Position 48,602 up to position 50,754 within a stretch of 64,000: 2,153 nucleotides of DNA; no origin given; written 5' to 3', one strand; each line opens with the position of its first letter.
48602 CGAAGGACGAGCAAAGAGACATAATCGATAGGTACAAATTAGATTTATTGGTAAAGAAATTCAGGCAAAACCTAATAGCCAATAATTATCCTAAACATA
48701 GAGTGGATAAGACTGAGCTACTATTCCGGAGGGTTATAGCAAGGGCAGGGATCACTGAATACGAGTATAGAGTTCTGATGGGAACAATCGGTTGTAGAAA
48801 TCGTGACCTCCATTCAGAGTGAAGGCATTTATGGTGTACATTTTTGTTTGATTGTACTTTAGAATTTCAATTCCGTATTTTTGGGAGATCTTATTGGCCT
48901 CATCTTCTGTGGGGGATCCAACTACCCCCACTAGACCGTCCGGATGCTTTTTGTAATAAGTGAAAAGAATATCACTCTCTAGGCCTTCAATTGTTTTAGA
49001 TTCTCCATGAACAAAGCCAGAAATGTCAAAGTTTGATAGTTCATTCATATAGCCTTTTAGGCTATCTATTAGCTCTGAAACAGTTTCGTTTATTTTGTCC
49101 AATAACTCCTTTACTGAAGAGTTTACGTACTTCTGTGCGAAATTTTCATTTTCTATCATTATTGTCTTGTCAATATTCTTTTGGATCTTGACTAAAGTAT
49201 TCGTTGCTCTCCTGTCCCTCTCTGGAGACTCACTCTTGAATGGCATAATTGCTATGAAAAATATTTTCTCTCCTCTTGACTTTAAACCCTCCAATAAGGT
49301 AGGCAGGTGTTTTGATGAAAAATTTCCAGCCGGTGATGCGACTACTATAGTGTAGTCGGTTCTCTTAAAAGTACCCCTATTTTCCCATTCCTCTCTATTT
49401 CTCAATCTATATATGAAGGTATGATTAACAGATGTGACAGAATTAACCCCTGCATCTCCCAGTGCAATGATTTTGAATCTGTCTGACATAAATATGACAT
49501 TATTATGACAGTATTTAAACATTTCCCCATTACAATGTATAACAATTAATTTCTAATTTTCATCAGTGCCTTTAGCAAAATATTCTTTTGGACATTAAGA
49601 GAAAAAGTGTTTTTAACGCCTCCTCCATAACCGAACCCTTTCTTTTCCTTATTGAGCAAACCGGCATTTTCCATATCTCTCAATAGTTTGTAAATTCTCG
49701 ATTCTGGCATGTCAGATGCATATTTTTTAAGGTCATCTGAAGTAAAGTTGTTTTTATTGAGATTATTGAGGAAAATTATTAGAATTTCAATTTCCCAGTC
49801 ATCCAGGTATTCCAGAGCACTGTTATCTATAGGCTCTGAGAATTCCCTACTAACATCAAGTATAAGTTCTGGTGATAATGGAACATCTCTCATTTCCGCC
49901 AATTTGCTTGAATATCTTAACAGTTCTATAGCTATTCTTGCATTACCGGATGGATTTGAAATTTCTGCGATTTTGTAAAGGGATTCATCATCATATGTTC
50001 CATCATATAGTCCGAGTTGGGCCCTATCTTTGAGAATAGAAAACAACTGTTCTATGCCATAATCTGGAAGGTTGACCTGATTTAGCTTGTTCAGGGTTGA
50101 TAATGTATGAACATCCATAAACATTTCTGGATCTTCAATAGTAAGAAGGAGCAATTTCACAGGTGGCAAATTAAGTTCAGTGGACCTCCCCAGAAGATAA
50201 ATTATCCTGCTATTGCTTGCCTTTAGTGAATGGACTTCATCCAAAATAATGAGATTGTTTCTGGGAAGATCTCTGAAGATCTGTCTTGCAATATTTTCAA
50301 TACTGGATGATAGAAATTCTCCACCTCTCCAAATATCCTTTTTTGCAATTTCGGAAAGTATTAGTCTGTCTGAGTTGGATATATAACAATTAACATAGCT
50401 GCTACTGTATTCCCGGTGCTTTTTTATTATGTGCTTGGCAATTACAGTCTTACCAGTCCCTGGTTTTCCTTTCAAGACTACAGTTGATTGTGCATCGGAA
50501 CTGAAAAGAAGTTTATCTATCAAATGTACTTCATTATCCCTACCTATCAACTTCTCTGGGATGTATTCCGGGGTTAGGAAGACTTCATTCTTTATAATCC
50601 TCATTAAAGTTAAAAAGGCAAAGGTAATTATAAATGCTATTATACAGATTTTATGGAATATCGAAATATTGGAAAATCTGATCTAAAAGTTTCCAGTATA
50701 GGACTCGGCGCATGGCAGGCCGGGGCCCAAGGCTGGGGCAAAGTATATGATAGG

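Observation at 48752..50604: Compact FtsZ/tubulin-fold protein with degenerate GTP-binding and T7 motifs, wedged between two orc1/cdc6 genes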

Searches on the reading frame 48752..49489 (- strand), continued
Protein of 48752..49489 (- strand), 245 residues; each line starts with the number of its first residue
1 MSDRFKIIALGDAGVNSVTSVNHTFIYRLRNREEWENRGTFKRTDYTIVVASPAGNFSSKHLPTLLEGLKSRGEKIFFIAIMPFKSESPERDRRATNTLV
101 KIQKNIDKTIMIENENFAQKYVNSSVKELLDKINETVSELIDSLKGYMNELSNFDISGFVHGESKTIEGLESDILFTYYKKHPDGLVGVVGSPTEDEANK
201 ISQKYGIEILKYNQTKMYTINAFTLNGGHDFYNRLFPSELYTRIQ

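Call 97: find_encoding_contigs(protein=P0007, flank=6000, max_places=3)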
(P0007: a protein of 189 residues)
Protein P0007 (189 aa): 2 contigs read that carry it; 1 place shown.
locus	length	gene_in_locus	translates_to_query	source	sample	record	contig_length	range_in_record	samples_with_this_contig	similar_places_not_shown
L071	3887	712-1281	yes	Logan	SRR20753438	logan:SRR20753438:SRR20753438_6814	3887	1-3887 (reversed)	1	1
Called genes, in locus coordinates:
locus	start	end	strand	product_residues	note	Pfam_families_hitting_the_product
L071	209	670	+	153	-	-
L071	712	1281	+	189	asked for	PF00091:Tubulin (weak)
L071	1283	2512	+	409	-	PF14281:PDDEXK_4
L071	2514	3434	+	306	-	PF08220:HTH_DeoR (faint), PF08279:HTH_11 (weak), PF13280:WYL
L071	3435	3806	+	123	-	-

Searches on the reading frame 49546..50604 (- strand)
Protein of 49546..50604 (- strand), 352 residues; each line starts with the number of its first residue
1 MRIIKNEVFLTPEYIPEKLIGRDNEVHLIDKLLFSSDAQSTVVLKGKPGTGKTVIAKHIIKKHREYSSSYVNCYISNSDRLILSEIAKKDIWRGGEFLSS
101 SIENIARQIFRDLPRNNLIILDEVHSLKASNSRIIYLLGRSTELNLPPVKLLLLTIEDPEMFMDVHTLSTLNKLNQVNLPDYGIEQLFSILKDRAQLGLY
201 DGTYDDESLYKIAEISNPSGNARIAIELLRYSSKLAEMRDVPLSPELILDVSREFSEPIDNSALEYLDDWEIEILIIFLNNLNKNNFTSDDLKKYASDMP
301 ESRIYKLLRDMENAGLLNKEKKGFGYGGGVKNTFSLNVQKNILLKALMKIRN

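Call 3: search_protein_families(library=pfam, proteins=[window:49546-50604:-], max_evalue=1)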
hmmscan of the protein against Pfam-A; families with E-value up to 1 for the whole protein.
window:49546-50604:- (352 aa): 37 families (the best 25 are shown)
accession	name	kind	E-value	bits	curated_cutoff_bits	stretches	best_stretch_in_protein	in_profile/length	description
PF22703.2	Cdc6_lid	-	8.6e-14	51.6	27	1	189-240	2-54/68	Cdc6 AAA+ ATPase-type lid domain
PF00931.28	NB-ARC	-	2.4e-07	30.7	23.5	1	28-125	8-110/248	NB-ARC domain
PF13191.12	AAA_16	-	3.5e-07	31.3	32.6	1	18-149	1-164/167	AAA ATPase domain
PF13401.12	AAA_22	-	4.7e-07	30.6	27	1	39-137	5-106/130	AAA domain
PF24883.2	NPHP3_N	-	1.1e-06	29.4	24.8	1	36-80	19-63/164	Nephrocystin 3, N-terminal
PF00004.35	AAA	-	2.3e-06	28.5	21.2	1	42-131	1-73/131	ATPase family associated with various cellular activities (AAA)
PF13173.12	AAA_14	-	6e-06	26.7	27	1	41-138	4-85/129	AAA domain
PF09848.15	SLFN-g3_helicase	-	9.9e-06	25.5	24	1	41-129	3-93/354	Schlafen group 3, DNA/RNA helicase domain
PF20720.3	nSTAND3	-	2.6e-05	24.4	27.2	1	38-76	16-52/155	Novel STAND NTPase 3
PF04851.21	ResIII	-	0.00018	21.9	22.5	1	22-65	5-49/164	Type III restriction enzyme, res subunit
PF08433.16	KTI12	-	0.00018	21.6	22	1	42-128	4-83/271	Chromatin associated protein KTI12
PF07728.20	AAA_5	-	0.00022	21.7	22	1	42-128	2-79/139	AAA domain (dynein-related subfamily)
PF00158.32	Sigma54_activat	-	0.00027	21.1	20.2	1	31-86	14-70/168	Sigma-54 interaction domain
PF01978.25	TrmB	-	0.00091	19.5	25.6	1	283-322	19-57/68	Sugar-specific transcriptional regulator TrmB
PF05729.18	NACHT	-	0.00096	19.5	26.7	1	40-157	1-129/167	NACHT domain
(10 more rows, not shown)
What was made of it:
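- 49546..50604 (-): Divergent Cdc6/Orc1-like AAA+ paralogue (Cdc6L), 352 aa, immediately upstream on the same strand. Cdc6_lid E 8.6e-14 plus AAA families (call 3).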

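Call 4: search_protein_families(library=ncbifam, proteins=[window:49546-50604:-], max_evalue=1)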
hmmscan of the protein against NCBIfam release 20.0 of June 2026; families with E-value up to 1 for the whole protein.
window:49546-50604:- (352 aa): 44 families (the best 25 are shown)
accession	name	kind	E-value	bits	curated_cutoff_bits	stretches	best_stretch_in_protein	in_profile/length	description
TIGR02928.1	TIGR02928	subfamily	3.8e-34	118.1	181.3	1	3-240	1-259/366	orc1/cdc6 family replication initiation protein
NF001624.0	PRK00411.1-2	subfamily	2.6e-24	85.8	354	1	3-327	13-353/374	ORC1-type DNA replication protein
NF001623.0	PRK00411.1-1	equivalog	4.9e-23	81.5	311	1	3-276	17-316/411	ORC1-type DNA replication protein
NF001625.0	PRK00411.1-3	equivalog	5.5e-22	78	501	1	2-238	19-273/415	ORC1-type DNA replication protein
NF001626.0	PRK00411.1-5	equivalog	2.4e-12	46.4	417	1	5-320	18-348/374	ORC1-type DNA replication protein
NF000868.0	PRK00080.1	equivalog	2.7e-05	23.2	282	0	178-240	176-234/330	Holliday junction branch migration DNA helicase RuvB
TIGR01817.1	nifA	equivalog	0.00052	18.9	528.85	1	21-85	200-266/534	nif-specific transcriptional activator NifA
NF003226.0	PRK04195.1-1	equivalog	0.00059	18.9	588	1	27-230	28-205/405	replication factor C large subunit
TIGR02881.1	spore_V_K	equivalog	0.0011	18.1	422.95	1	37-65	40-68/261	stage V sporulation protein K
NF038214.1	IS21_help_AAA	equivalog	0.0023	17.7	200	1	38-131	89-167/232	IS21-like element helper ATPase IstB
NF047793.1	ResRegPgtA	equivalog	0.0028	16.6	650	1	15-112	138-234/414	two-component system response regulator PgtA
NF053861.1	DS8_antiphage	equivalog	0.003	15.4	790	1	25-143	356-471/994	anti-phage protein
NF003069.1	PRK03992.1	subfamily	0.0038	16.4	500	1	39-81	165-212/379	proteasome-activating nucleotidase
NF005320.0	PRK06851.1-6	equivalog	0.0038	16.2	556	1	28-82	21-76/363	hypothetical protein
TIGR00635.1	ruvB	equivalog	0.0073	15.4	299.05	0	39-62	30-53/305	Holliday junction branch migration DNA helicase RuvB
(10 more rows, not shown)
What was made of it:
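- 49546..50604 (-): TIGR02928 scores 118 bits against a cut-off of 181 (call 4).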

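Call 50: find_homologous_proteins(query=window:49546-50604:-, max_evalue=1e-20)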
Query window:49546-50604:- (352 aa): 9 proteins with E <= 1e-20 among 4158 candidates.
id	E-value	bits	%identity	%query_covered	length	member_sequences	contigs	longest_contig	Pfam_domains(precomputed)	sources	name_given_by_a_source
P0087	2.0e-224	762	100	100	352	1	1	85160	PF13173.13,PF22703.3,PF24883.3,PF00004.36,PF13401.13,PF09848.16,PF00931.29,PF13191.13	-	-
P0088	5.6e-193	659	85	100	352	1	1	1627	PF13173.13,PF22703.3,PF24883.3,PF00004.36,PF13401.13,PF09848.16,PF00931.29,PF13191.13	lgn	-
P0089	2.9e-140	485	62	100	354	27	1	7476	PF22703.3,PF00158.33,PF00004.36,PF13401.13,PF13238.13,PF09848.16,PF00931.29,PF13191.13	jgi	jgi:Cdc6-related protein, AAA superfamily ATPase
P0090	8.4e-139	481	60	100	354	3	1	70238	PF22703.3,PF00004.36,PF13401.13,PF09848.16,PF00931.29,PF13191.13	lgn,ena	-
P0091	6.1e-87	310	44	100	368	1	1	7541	PF22703.3,PF13401.13,PF09848.16,PF13191.13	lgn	-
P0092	5.0e-83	297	44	99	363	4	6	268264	PF22703.3,PF13401.13,PF09848.16,PF13191.13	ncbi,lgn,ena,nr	ncbi:MAG: AAA family ATPase [Candidatus Thermoplasmatota archaeon]|nr:AAA family ATPase [Candidatus 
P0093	2.9e-82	295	44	100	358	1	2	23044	PF13173.13,PF22703.3,PF00004.36,PF13401.13,PF09848.16,PF13191.13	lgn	-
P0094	2.7e-79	285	43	99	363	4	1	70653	PF22703.3,PF13401.13,PF09848.16,PF13191.13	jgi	jgi:Cdc6-like AAA superfamily ATPase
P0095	5.9e-76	274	43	99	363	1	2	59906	PF22703.3,PF13401.13,PF09848.16,PF13191.13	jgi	jgi:Cdc6-like AAA superfamily ATPase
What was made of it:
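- Tried and rejected: Cdc6L homologue search: I set the threshold at 1e-20, and only 9 same-clade clusters were returned (call 50).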

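Call 92: search_protein_families(library=padloc, proteins=[window:49546-50604:-], max_evalue=0.01)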
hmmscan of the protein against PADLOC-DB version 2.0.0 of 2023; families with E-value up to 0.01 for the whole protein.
window:49546-50604:- (352 aa): 10 families
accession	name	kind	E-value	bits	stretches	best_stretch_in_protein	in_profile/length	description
PDLC02350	AbiO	-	3.6e-07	27.3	1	33-135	191-277/468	AbiO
PDLC02372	Nhi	-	6.7e-07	26.3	1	36-132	197-280/470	-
PDLC00915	TRIP13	-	6.3e-05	20.5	1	41-133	65-151/302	TRIP13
PDLC05079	PDC-S73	-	0.00011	19.1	1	38-83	190-237/752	-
PDLC02196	IetA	-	0.00039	17.9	1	37-62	120-145/374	-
PDLC04140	mad8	-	0.0013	16.3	1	27-73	15-63/314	mads_8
PDLC04476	PDC-M16A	-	0.0029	14.1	1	34-69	20-55/691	-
PDLC02169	Avs4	-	0.0031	12.8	1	27-71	197-240/1570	-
PDLC02195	IetA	-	0.0044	14.4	0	39-62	137-160/395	-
PDLC04475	PDC-M16A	-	0.0095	12.5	0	31-67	25-59/721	-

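Call 93: search_protein_families(library=phrogs, proteins=[window:49546-50604:-], max_evalue=0.01)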
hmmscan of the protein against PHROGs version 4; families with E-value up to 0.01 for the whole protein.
window:49546-50604:- (352 aa): 13 families
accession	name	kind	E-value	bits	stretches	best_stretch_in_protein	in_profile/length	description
phrog_7998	-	unknown function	1.3e-10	42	1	6-240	5-235/339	-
phrog_168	-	DNA, RNA and nucleotide metabolism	1.5e-08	35.7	1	2-132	3-116/314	clamp loader of DNA polymerase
phrog_6841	-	unknown function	2.2e-06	27.8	1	11-66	26-81/470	-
phrog_296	-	integration and excision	1e-05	25.4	1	36-129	315-402/626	DNA transposition protein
phrog_16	-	DNA, RNA and nucleotide metabolism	6.6e-05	22.3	1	37-136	288-398/986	DNA helicase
phrog_11838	-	DNA, RNA and nucleotide metabolism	0.00013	22.3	1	39-232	40-205/420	clamp loader of DNA polymerase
phrog_3757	-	unknown function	0.00015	22.3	1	15-60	101-147/367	-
phrog_5846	-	DNA, RNA and nucleotide metabolism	0.0002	21.8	1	18-230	17-200/380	clamp loader of DNA polymerase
phrog_4871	-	other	0.00078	19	1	17-128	192-297/764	ATP-dependent protease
phrog_3277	-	DNA, RNA and nucleotide metabolism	0.0023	18.8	1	39-125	10-88/168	DnaC-like helicase loader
phrog_4740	-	unknown function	0.0026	17.8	1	28-76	9-57/627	-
phrog_325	-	DNA, RNA and nucleotide metabolism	0.0075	15.6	0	40-63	491-514/986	Dda-like helicase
phrog_7485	-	unknown function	0.0078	16.2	0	40-60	228-248/430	-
